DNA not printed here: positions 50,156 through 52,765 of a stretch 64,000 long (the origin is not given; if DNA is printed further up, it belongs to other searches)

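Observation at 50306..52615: Single 769-aa ORF fusing class II HMG-CoA reductase to mevalonate kinase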

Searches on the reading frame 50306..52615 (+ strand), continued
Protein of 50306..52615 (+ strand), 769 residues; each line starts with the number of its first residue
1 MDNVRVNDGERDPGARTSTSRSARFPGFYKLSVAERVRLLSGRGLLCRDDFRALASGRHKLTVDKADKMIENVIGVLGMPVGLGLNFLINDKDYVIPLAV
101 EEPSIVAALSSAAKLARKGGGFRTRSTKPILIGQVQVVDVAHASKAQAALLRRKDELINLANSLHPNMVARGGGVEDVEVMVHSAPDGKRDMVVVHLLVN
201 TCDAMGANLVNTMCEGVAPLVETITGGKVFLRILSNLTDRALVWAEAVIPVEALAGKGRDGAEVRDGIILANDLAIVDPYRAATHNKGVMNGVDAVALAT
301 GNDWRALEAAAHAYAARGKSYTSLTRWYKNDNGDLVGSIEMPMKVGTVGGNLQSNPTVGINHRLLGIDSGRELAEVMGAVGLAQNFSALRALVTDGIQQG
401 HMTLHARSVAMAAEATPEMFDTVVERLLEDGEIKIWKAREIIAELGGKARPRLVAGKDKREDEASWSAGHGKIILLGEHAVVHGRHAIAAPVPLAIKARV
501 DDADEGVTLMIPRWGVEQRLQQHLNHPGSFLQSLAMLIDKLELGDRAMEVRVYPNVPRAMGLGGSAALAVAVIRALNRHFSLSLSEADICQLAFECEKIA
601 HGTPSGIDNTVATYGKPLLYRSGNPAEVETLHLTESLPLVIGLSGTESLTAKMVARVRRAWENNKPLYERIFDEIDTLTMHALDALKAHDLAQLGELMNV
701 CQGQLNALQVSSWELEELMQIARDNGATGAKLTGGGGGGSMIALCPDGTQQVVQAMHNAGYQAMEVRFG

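Call 19: search_solved_structures(query=window:50306-52612:+, max_evalue=0.00001, show_alignments=0)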
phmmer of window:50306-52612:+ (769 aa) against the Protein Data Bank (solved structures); distinct sequences matched with E-value up to 0.00001: 31.
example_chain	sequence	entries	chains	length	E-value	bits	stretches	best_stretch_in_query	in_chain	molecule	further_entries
6dio_A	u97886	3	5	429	1.2e-119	404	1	23-448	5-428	3-hydroxy-3-methylglutaryl coenzyme A reductase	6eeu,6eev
1qax_A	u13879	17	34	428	3.7e-116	392.5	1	21-442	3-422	PROTEIN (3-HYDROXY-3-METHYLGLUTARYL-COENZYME A REDUCTASE) | 3-hydroxy-3-methylglutaryl-coenzyme A reductase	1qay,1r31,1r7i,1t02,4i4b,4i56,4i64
9v7y_A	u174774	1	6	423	8.9e-114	384.7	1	34-442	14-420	3-hydroxy-3-methylglutaryl coenzyme A reductase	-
6p7k_A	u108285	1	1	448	8e-113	381.5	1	24-443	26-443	3-hydroxy-3-methylglutaryl coenzyme A reductase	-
5wpj_A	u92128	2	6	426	1.4e-101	344.4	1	25-440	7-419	3-hydroxy-3-methylglutaryl coenzyme A reductase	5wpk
3qae_A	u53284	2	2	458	1.8e-101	344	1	23-440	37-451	3-hydroxy-3-methylglutaryl-coenzyme a reductase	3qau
7m3h_A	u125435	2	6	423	3.8e-85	290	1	26-430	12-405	Hydroxymethylglutaryl-CoA reductase, degradative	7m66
7m1z_A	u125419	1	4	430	3.9e-85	290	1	26-430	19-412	acetyl-CoA C-acetyltransferase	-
7n7s_A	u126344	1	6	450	4e-61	210.6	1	67-415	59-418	Hydroxymethylglutaryl-CoA reductase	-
9zw9_A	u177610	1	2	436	1.5e-58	202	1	67-427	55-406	Probable 3-hydroxy-3-methylglutaryl-coenzyme A reductase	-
9zw6_A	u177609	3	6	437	1.6e-58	202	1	67-427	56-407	Probable 3-hydroxy-3-methylglutaryl-coenzyme A reductase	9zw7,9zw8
2x7i_A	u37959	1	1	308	4.1e-39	137.8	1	467-761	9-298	MEVALONATE KINASE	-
2hfs_A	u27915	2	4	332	5.5e-38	134.1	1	466-751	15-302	Mevalonate kinase, putative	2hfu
6mde_A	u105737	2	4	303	2.6e-35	125.2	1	469-762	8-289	Mevalonate kinase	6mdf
4hac_A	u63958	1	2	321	2.6e-35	125.2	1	469-762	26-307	Mevalonate kinase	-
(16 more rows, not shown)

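Call 20: find_related_loci(query=window:50306-52612:+, collection=genome_contigs, flank=10000)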
Query window:50306-52612:+ (769 aa) in genome_contigs; peptide patterns used: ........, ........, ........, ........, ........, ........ (x = any residue, [..] = any of these).
146 stretches matched a pattern; 90 encode a relative of the query (tblastn E <= 1e-3); the best 80 are kept; 80 distinct loci.
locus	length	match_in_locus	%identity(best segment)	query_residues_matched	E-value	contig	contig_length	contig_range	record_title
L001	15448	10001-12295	90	1-769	0e+0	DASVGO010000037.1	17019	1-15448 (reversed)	MAG TPA_asm: Rhodanobacteraceae bacterium isolate SMAG_U2117 k141_1382474, whole genome shotgun sequence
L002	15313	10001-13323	86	1-769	0e+0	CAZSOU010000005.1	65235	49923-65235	MAG TPA_asm: uncultured Rhodanobacteraceae bacterium isolate SRP187154_co1_252 genome assembly, contig: NODE_316_length_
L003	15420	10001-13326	88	1-769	0e+0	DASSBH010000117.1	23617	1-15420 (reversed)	MAG TPA_asm: Oleiagrimonas sp. isolate SMAG_U889 k141_944539, whole genome shotgun sequence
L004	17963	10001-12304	87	1-769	0e+0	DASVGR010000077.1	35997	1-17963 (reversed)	MAG TPA_asm: Rhodanobacteraceae bacterium isolate SMAG_U2120 k141_978061, whole genome shotgun sequence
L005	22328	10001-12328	81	1-769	0e+0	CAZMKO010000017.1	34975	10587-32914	MAG TPA_asm: uncultured Rhodanobacteraceae bacterium isolate SRP187154_co1_334 genome assembly, contig: NODE_1053_length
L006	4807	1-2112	88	66-769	0e+0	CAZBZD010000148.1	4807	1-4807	MAG TPA_asm: uncultured Rhodanobacteraceae bacterium isolate SRP187154_co1_6 genome assembly, contig: NODE_27213_length_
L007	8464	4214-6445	79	23-769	0e+0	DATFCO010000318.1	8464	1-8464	MAG TPA_asm: Rhodanobacteraceae bacterium isolate SMAG_U8556 k141_1741225, whole genome shotgun sequence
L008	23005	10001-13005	78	24-769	0e+0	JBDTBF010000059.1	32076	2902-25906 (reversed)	MAG: Rhodanobacter sp. isolate cluster2_bin.126 k127_4313558, whole genome shotgun sequence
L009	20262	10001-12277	78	12-768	0e+0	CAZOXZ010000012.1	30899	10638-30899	MAG TPA_asm: uncultured Rhodanobacteraceae bacterium isolate SRP187154_co1_3 genome assembly, contig: NODE_1346_length_3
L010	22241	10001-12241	78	23-769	0e+0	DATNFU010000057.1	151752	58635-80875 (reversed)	MAG TPA_asm: Rhodanobacteraceae bacterium isolate SMAG_U11303 k141_4157958, whole genome shotgun sequence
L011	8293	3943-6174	79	23-769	0e+0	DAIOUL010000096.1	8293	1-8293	MAG TPA_asm: Rhodanobacteraceae bacterium isolate CTOTU9906 NODE_642_length_8293_cov_7.351663, whole genome shotgun sequ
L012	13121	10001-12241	78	22-768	0e+0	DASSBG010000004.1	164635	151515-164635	MAG TPA_asm: Rhodanobacteraceae bacterium isolate SMAG_U888 k141_1399657, whole genome shotgun sequence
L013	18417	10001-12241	75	23-769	0e+0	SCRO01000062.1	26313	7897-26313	MAG: Rhodanobacter sp. isolate FW106_bin.6 FW106_bin.6-7761, whole genome shotgun sequence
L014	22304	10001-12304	76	1-769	0e+0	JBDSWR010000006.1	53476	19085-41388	MAG: Rhodanobacter sp. isolate cluster1_bin.632 k127_4666706, whole genome shotgun sequence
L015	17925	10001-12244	77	19-769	0e+0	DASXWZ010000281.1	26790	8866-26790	MAG TPA_asm: Rhodanobacteraceae bacterium isolate SMAG_U4785 k141_569375, whole genome shotgun sequence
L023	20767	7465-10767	68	23-769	0e+0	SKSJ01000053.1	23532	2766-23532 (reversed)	MAG: Wenzhouxiangella sp. isolate CSSed162cmA_519R1 CSSed16-2cmA-3931, whole genome shotgun sequence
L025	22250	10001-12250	66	21-769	0e+0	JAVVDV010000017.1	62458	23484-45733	MAG: Wenzhouxiangellaceae bacterium isolate TamC13-04 NODE_17_length_62458_cov_30.864302, whole genome shotgun sequence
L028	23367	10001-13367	65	10-769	0e+0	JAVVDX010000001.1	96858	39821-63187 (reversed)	MAG: Wenzhouxiangellaceae bacterium isolate TamC13-06 NODE_153_length_96858_cov_25.841317, whole genome shotgun sequence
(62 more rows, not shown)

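Call 27: search_protein_families(library=pfam, proteins=[L023:11406-12122:-, L023:4877-6334:+, L025:19938-21050:+, L028:16329-17297:-, L023:2124-3422:+, L025:17639-18667:+, L023:12273-13565:-, L008:5903-7411:-, L025:18692-19537:-, L008:18936-20288:+], max_evalue=0.00001)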
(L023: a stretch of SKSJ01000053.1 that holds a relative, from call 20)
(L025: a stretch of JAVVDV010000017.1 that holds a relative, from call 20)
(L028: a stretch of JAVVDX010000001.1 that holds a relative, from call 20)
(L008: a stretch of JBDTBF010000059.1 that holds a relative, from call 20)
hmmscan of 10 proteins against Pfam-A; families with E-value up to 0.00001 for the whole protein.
L023:11406-12122:- (238 aa): 2 families
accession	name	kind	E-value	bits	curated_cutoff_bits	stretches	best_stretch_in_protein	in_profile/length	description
PF00072.30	Response_reg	-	5.2e-29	101.1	30.2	1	15-124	1-110/111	Response regulator receiver domain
PF00486.34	Trans_reg_C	-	1.5e-19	70.3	26.2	1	158-232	1-77/77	Transcriptional regulatory protein, C terminal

L023:4877-6334:+ (485 aa): 2 families
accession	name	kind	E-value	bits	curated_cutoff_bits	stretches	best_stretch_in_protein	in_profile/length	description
PF02518.31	HATPase_c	-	5.6e-24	85.2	26.4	1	376-475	5-110/111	Histidine kinase-, DNA gyrase B-, and HSP90-like ATPase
PF00512.31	HisKA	-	1.5e-12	47.8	26.9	1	265-326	3-63/66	His Kinase A (phospho-acceptor) domain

L025:19938-21050:+ (370 aa): 1 family
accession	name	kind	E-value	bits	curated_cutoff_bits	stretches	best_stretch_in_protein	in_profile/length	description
PF13145.12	Rotamase_2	-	1e-11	46.2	27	1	193-314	1-121/121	PPIC-type PPIASE domain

L028:16329-17297:- (322 aa): 2 families
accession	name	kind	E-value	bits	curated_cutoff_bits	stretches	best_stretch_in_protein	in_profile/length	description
PF00849.27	PseudoU_synth_2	-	1.7e-16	61.3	26.8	1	131-262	2-150/152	RNA pseudouridylate synthase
PF01479.30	S4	-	1.3e-11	44.5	22.8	1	68-113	1-48/48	S4 domain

L023:2124-3422:+ (432 aa): 5 families
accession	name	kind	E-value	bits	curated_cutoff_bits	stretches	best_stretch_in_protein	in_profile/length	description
PF02353.26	CMAS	-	5.7e-81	272.3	27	1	143-408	5-269/273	Mycolic acid cyclopropane synthetase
PF13649.12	Methyltransf_25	-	6.4e-10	40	27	1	205-298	2-97/97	Methyltransferase domain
PF13489.12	Methyltransf_23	-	6.2e-09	36.2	27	1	198-320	20-133/164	Methyltransferase domain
PF08241.18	Methyltransf_11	-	2.4e-07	31.7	21.2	1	205-302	1-95/95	Methyltransferase domain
PF08242.18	Methyltransf_12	-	2.9e-07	31.6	30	1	205-299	1-97/98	Methyltransferase domain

L025:17639-18667:+ (342 aa): 0 families

L023:12273-13565:- (430 aa): 3 families
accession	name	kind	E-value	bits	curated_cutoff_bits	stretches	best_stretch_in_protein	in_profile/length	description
PF07497.18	Rho_RNA_bind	-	6e-33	112.9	27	1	64-137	2-73/73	Rho termination factor, RNA-binding domain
PF00006.31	ATP-synt_ab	-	1.6e-26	93.7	29.5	1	172-375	3-211/213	ATP synthase alpha/beta family, nucleotide-binding domain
PF07498.18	Rho_N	-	2.6e-15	56.5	24.9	1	17-58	1-42/43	Rho termination factor, N-terminal domain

L008:5903-7411:- (502 aa): 3 families
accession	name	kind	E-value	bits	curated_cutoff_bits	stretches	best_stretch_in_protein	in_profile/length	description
PF14401.11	RLAN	-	5.2e-51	172.7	25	1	34-182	2-149/150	RimK-like ATPgrasp N-terminal domain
PF08443.16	RimK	-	1e-10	42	21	1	292-469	3-170/188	RimK-like ATP-grasp domain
PF07478.18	Dala_Dala_lig_C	-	5.9e-08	32.9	24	1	303-467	5-177/204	D-ala D-ala ligase C-terminus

L025:18692-19537:- (281 aa): 1 family
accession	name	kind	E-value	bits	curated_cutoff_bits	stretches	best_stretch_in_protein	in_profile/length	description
PF02616.19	SMC_ScpA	-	1.3e-30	107.6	24.6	1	67-276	1-229/232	Segregation and condensation protein ScpA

L008:18936-20288:+ (450 aa): 5 families
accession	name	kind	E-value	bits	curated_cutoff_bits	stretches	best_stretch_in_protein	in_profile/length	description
PF07724.20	AAA_2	-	1.9e-32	113.1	27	1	193-336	8-166/166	AAA domain (Cdc48 subfamily)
PF00004.35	AAA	-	6.7e-17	62.6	21.2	2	53-144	1-97/131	ATPase family associated with various cellular activities (AAA)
PF07728.20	AAA_5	-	5.8e-07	30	22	0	52-88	1-38/139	AAA domain (dynein-related subfamily)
PF00493.29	MCM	-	9.5e-07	28.6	23.3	0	8-83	17-91/224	MCM P-loop domain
PF13401.12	AAA_22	-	8e-06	26.6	27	0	51-98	6-56/130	AAA domain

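Call 35: search_protein_representatives(protein=window:50306-52612:+)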
Query: 769 residues. Proteins with E-value up to 0.001 (for the whole library): 13736; up to 1e-10: 7013; up to 1e-30: 1850. The best 150 are listed.
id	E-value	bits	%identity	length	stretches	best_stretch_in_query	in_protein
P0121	9.3e-276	933.4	58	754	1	23-766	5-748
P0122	1.2e-224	764.4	50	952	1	27-764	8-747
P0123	4.1e-209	713.1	49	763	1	22-767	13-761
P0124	3.5e-205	700.1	47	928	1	24-762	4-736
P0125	1.7e-202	691.3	48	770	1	20-764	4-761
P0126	1.6e-192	658.3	44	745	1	25-765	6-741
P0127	3.1e-192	657.3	61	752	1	20-559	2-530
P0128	3.1e-189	647.4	44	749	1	26-749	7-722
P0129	6.9e-179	613.2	47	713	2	21-412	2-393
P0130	2.8e-178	611.2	45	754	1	28-765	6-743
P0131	1.0e-176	606.0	48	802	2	24-449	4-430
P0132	2.5e-176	604.7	46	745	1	25-748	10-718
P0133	2.5e-172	591.5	51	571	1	193-764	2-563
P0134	9.9e-169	579.6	62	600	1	100-567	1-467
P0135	6.7e-159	547.1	41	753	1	23-763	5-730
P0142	2.5e-134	465.9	44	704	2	19-411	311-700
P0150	4.3e-114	399.0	51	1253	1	20-448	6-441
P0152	3.1e-111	389.5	43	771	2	21-451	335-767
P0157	3.9e-108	379.3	49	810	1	23-446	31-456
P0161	5.2e-107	375.6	42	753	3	21-446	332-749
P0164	1.8e-106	373.8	45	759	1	22-472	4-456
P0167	9.1e-106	371.5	46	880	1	22-450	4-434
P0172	3.5e-104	366.2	47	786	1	20-451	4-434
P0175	1.6e-102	360.7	36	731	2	10-408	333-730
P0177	8.4e-102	358.3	48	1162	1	24-452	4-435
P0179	1.9e-101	357.2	46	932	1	21-448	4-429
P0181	4.4e-101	356.0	49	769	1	21-414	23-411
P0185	3.8e-99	349.6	46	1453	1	24-452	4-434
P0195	3.1e-95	336.7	47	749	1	24-440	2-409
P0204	2.2e-92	327.2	45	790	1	21-439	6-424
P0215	5.7e-91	322.5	47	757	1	25-438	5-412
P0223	1.2e-89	318.2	44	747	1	25-443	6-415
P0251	8.9e-86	305.4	42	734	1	23-420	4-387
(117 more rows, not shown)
